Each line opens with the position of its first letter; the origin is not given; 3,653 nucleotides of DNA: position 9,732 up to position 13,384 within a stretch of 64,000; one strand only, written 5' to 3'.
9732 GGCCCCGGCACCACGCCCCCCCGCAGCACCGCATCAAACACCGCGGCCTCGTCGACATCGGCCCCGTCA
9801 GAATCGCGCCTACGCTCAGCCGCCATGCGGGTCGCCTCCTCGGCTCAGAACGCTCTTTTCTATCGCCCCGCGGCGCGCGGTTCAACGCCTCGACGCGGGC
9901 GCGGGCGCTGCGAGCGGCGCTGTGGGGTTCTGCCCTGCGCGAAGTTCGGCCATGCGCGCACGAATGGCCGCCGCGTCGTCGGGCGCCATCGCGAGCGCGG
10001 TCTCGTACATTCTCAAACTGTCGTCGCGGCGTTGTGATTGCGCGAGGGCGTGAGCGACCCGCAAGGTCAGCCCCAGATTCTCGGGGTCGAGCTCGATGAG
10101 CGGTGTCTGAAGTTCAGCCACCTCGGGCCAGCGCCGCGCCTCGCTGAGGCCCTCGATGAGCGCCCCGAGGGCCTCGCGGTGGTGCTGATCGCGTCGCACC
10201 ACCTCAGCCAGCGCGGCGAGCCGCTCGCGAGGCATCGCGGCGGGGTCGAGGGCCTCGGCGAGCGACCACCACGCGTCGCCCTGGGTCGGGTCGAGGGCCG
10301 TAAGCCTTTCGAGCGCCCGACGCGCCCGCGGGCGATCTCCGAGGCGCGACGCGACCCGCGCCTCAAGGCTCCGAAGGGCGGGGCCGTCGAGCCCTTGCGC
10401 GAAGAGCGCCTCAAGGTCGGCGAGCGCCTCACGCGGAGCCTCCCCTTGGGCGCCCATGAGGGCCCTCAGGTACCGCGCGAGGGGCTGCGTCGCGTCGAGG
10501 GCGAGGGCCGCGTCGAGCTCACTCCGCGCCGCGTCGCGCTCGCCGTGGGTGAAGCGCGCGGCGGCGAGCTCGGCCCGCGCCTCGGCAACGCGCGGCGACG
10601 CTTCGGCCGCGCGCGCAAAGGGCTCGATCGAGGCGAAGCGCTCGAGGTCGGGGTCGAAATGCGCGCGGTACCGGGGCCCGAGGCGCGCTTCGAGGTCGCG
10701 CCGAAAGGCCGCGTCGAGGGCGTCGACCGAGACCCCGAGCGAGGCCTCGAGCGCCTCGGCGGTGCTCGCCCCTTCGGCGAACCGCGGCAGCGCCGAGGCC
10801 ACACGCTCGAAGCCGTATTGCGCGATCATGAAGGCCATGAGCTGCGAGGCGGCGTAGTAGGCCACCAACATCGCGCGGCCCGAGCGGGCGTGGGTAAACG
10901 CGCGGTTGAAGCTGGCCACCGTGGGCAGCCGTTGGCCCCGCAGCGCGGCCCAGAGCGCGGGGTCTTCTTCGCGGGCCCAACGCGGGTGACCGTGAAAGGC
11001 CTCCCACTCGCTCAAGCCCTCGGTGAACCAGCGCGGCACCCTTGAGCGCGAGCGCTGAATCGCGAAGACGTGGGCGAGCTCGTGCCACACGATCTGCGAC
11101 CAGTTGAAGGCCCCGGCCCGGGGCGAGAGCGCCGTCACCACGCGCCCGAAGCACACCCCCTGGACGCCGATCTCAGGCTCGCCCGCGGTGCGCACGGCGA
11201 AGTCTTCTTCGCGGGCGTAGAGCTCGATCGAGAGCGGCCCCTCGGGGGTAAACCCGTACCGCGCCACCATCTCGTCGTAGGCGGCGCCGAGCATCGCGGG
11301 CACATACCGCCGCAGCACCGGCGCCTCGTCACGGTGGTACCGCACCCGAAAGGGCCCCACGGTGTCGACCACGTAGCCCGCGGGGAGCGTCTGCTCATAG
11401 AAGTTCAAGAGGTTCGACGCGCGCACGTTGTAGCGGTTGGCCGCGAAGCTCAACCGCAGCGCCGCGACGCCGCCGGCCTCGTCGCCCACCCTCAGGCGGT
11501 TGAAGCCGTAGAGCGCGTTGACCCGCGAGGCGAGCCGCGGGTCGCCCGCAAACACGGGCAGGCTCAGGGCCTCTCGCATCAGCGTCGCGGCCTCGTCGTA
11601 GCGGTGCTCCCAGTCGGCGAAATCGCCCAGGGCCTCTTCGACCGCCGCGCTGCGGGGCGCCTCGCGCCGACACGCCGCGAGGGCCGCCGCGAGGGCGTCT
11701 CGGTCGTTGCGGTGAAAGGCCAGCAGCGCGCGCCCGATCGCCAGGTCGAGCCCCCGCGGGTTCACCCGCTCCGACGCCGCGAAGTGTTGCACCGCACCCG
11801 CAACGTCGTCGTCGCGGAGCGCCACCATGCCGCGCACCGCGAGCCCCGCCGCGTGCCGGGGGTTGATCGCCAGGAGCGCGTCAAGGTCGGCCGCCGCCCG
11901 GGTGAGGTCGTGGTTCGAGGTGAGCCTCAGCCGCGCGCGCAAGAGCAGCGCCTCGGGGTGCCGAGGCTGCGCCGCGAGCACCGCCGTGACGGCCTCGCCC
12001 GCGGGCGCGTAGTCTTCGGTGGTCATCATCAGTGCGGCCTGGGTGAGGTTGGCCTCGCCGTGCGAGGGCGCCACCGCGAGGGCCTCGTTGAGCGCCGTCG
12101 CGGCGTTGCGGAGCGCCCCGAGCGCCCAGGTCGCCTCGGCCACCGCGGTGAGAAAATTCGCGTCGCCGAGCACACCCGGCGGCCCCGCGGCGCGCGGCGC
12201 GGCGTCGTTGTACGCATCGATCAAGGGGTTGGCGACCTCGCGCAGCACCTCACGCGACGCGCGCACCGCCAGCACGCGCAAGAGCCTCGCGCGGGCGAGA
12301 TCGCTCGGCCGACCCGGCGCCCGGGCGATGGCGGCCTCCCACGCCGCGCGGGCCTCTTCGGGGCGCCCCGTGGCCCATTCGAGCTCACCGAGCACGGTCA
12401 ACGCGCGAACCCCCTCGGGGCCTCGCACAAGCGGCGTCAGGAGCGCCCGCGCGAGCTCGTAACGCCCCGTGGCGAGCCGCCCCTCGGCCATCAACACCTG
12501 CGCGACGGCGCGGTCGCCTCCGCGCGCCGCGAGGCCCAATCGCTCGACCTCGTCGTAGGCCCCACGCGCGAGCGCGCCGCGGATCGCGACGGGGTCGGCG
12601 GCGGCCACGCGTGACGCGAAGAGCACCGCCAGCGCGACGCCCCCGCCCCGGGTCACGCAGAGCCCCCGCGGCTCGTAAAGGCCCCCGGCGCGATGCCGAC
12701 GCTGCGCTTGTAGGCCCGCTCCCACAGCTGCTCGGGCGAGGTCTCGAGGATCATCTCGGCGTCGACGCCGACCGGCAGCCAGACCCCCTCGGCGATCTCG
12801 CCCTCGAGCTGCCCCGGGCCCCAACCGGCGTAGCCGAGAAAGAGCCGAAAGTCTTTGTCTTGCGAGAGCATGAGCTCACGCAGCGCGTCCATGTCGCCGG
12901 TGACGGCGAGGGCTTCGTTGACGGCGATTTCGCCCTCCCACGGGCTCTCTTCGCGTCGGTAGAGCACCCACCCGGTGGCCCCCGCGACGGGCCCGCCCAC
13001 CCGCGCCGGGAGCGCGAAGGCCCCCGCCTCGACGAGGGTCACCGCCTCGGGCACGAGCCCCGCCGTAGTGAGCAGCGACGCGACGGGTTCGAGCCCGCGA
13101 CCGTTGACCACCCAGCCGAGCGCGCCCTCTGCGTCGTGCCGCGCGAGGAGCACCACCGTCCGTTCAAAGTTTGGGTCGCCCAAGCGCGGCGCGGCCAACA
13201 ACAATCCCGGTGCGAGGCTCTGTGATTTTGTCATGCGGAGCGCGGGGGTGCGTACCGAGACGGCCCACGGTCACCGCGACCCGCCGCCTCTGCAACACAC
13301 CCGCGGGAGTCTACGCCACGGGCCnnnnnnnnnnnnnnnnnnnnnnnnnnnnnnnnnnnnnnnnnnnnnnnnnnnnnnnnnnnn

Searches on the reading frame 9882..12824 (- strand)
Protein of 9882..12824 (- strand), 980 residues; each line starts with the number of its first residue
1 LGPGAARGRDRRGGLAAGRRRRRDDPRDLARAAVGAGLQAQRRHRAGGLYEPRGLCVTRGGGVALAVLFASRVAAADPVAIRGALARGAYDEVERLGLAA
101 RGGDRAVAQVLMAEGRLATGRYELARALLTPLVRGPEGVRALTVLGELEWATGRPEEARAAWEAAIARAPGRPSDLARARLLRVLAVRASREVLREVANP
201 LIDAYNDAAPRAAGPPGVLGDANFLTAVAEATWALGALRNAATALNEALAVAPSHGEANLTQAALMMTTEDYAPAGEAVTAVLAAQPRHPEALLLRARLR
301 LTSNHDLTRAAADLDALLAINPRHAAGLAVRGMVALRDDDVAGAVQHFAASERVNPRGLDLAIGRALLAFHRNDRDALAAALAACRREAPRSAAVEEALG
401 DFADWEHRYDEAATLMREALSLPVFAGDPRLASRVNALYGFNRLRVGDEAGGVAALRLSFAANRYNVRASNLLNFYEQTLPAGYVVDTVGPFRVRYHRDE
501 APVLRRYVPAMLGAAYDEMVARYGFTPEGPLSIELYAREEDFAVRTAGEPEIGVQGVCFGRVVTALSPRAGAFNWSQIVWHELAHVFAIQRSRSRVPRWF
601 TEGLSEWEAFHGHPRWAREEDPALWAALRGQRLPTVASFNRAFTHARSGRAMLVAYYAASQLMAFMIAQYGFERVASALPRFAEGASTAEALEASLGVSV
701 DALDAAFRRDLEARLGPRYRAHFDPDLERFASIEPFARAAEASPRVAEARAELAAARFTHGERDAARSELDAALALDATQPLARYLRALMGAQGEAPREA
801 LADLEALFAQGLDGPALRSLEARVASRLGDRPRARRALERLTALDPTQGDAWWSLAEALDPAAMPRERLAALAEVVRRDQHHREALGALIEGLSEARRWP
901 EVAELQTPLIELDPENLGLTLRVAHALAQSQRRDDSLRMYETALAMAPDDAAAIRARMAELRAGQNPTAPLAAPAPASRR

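Call 22: search_protein_families(library=pfam, proteins=[window:9882-12824:-], max_evalue=0.001)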
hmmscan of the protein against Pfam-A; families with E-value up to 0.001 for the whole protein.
window:9882-12824:- (980 aa): 10 families
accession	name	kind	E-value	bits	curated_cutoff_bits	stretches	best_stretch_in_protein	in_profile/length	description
PF14559.12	TPR_19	-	2.5e-14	53.8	25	0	234-299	3-68/68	Tetratricopeptide repeat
PF07719.23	TPR_2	-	2.9e-12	46.1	27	0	140-171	2-33/34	Tetratricopeptide repeat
PF13485.12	Peptidase_MA_2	-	7.2e-11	42.7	32.4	1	524-709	14-197/201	Peptidase MA superfamily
PF13428.12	TPR_14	-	3.3e-09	37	23.5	0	140-174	2-36/44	Tetratricopeptide repeat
PF13432.12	TPR_16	-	2.7e-08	34.6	32.7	2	112-173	3-65/65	Tetratricopeptide repeat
PF13181.12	TPR_8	-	2.2e-06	27.8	25.7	0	140-170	2-32/34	Tetratricopeptide repeat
PF13371.12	TPR_9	-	2.2e-05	24.8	35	0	264-332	3-70/73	Tetratricopeptide repeat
PF25060.1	ARM_TT21_2nd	-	0.0004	20.4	27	0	237-302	203-268/270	Tetratricopeptide repeat protein 21 second ARM domain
PF00515.34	TPR_1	-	0.00057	20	27.8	0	140-170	2-32/34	Tetratricopeptide repeat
PF13431.12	TPR_17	-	0.00092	19.8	24.4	0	282-310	5-32/34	Tetratricopeptide repeat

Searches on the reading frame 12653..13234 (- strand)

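Call 22: search_protein_families(library=pfam, proteins=[window:12653-13234:-], max_evalue=0.001)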
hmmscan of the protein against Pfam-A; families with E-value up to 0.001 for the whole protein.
window:12653-13234:- (193 aa): 1 family
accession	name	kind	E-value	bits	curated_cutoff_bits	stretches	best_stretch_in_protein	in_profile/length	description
PF02622.21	DUF179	-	3.5e-38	131.5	27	1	16-177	1-155/157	AlgH-like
